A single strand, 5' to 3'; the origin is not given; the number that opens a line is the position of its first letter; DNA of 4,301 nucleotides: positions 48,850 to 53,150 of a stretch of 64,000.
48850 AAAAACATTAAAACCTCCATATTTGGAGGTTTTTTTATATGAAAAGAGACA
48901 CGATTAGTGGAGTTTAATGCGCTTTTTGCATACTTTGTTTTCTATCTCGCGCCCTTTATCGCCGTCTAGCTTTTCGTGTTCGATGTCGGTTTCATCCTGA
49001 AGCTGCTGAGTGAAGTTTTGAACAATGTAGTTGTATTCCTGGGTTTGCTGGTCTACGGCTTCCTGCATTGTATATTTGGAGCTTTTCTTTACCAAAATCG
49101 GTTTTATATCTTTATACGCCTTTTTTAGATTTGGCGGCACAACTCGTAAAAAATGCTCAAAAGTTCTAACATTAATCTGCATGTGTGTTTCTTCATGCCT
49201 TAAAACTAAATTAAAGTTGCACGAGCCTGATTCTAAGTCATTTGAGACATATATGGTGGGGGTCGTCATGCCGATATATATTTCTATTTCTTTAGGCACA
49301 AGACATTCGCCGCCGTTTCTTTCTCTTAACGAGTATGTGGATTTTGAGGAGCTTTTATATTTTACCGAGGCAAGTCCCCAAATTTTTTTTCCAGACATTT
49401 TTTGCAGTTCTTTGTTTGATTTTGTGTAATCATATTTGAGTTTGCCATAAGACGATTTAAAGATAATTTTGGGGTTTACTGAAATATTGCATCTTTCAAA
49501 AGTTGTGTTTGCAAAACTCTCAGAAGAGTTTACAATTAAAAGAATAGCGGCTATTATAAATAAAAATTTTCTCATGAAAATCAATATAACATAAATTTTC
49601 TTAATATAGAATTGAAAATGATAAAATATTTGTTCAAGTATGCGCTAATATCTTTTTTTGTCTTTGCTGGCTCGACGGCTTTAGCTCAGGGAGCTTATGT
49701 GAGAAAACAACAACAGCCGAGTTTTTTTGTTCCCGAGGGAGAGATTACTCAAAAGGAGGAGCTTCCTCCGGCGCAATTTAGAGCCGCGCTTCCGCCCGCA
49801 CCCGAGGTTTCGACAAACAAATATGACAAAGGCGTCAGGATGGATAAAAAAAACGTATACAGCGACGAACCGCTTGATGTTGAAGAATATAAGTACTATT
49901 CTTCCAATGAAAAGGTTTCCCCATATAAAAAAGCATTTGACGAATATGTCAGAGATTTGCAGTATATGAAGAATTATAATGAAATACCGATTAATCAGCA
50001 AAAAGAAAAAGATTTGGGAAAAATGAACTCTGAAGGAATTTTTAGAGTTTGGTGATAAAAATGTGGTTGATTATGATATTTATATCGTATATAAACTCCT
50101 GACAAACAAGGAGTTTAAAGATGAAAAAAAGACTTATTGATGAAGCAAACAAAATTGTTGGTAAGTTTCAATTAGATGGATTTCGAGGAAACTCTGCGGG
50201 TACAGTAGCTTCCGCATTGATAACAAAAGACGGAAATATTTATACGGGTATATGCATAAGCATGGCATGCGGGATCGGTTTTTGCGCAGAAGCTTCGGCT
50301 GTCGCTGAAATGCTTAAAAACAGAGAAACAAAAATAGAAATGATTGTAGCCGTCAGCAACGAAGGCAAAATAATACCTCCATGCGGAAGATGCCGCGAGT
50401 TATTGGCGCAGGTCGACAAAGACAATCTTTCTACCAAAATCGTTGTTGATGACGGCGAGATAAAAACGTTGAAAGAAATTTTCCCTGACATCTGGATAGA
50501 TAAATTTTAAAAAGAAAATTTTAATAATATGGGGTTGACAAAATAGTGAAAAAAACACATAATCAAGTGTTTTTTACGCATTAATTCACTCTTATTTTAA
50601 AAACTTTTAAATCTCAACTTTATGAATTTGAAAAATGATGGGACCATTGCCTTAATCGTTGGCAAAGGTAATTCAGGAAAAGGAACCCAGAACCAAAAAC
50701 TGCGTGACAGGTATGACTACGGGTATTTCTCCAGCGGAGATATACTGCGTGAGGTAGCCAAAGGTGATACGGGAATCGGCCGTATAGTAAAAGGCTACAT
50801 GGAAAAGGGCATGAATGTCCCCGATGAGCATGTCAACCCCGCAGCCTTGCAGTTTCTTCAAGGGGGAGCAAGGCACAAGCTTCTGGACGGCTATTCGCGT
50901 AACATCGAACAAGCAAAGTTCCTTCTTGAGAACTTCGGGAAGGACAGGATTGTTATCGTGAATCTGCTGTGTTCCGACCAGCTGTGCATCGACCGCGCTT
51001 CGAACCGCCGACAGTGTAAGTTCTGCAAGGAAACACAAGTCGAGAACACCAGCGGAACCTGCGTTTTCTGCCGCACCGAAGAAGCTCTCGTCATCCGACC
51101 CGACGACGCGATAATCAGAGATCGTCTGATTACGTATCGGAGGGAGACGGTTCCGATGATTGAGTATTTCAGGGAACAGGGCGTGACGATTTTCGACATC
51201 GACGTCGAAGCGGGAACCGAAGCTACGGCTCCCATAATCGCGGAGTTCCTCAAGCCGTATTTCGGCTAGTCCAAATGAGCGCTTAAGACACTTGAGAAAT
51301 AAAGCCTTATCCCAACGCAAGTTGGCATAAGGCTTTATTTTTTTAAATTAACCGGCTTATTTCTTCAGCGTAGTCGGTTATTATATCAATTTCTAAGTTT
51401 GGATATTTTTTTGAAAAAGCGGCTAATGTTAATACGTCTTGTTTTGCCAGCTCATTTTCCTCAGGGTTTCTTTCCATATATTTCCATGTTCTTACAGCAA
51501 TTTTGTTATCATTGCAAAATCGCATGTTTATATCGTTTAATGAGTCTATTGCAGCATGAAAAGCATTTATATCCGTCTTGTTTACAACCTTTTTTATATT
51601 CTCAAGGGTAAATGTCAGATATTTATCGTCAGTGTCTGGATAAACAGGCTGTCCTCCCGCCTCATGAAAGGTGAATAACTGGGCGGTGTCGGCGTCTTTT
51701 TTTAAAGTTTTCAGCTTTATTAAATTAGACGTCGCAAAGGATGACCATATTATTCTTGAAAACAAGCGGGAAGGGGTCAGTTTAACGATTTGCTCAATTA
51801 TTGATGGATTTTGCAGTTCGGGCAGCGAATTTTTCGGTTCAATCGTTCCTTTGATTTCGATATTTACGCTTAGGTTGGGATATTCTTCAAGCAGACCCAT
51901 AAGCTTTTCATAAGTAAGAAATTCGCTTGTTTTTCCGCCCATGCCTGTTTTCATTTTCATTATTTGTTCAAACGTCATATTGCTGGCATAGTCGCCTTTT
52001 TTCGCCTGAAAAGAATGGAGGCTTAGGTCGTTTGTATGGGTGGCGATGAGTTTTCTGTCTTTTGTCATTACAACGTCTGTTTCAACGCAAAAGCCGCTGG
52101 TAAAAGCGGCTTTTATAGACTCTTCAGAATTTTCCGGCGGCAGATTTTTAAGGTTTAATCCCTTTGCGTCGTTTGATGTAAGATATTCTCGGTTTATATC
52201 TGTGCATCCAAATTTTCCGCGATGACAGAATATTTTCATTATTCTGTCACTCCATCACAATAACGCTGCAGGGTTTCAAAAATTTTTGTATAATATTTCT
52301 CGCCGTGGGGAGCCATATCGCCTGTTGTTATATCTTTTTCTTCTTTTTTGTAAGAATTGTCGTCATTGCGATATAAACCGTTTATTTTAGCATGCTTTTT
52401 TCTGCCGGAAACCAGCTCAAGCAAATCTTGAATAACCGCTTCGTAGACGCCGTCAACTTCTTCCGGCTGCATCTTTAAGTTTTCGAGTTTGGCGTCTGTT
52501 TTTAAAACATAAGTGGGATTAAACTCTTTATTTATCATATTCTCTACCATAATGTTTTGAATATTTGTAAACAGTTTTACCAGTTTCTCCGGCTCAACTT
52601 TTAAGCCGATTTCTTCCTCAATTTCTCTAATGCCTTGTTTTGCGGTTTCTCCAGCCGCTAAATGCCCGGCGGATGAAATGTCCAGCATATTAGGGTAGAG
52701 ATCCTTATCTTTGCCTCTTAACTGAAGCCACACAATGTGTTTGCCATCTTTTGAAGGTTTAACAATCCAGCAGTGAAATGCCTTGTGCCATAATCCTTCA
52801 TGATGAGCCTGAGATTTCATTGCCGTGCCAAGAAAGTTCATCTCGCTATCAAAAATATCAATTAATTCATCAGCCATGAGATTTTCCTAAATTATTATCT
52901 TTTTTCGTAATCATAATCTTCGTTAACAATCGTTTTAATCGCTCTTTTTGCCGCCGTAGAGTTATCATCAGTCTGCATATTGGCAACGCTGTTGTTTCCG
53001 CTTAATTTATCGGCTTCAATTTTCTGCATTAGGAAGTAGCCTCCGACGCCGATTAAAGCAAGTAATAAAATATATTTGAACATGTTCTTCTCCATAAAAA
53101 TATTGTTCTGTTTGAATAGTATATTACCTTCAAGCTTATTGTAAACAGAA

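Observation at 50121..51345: GC-rich adenylate-kinase-like gene with a Cys4 zinc LID next to cytidine deaminase: compositional signature of horizontal acquisition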

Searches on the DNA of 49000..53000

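Call 50: search_rna_families(source=window, start=49000, end=53000, threshold=evalue, max_evalue=0.1)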
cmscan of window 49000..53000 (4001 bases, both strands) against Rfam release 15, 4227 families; matches with E-value up to 0.1: 0.
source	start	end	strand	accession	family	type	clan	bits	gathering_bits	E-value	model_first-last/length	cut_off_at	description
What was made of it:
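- Tried and rejected: Riboswitch or other RNA element around the gene: no Rfam hit at E of 0.1 or lower (call 50).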

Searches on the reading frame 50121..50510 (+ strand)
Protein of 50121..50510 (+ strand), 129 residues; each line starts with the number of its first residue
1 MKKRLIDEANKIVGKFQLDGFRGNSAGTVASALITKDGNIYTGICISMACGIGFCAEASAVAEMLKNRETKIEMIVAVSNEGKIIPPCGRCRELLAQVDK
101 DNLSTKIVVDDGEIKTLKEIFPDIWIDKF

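Call 7: search_protein_families(library=pfam, proteins=[window:50121-50510:+], max_evalue=0.01)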
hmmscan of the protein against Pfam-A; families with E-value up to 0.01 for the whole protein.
window:50121-50510:+ (129 aa): 1 family
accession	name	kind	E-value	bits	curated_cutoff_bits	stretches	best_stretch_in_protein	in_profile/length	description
PF00383.29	dCMP_cyt_deam_1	-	2.3e-06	27.9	25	1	25-99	22-94/102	Cytidine and deoxycytidylate deaminase zinc-binding region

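Call 8: search_protein_families(library=ncbifam, proteins=[window:50121-50510:+], max_evalue=0.01)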
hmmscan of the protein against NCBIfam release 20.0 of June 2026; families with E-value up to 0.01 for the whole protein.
window:50121-50510:+ (129 aa): 7 families
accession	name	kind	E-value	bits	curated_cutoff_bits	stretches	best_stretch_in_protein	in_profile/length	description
NF004064.0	PRK05578.1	equivalog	5.6e-17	62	74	1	25-124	25-122/130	cytidine deaminase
TIGR01354.1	cyt_deam_tetra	equivalog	1.4e-14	54.5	113.65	1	26-120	20-116/126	cytidine deaminase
NF005314.0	PRK06848.1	equivalog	5.1e-14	52.5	131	1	4-115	9-122/139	cytidine deaminase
NF009076.0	PRK12411.1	equivalog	1.5e-11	44.4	216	1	21-121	18-121/132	cytidine deaminase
NF006155.0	PRK08298.1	equivalog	3.5e-10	40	129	1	28-128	24-132/136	cytidine deaminase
TIGR01355.1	cyt_deam_dimer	equivalog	1.3e-05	24.6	275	1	28-123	44-138/283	cytidine deaminase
NF006537.0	PRK09027.1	equivalog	0.0076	15.7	153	0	35-123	79-163/295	cytidine deaminase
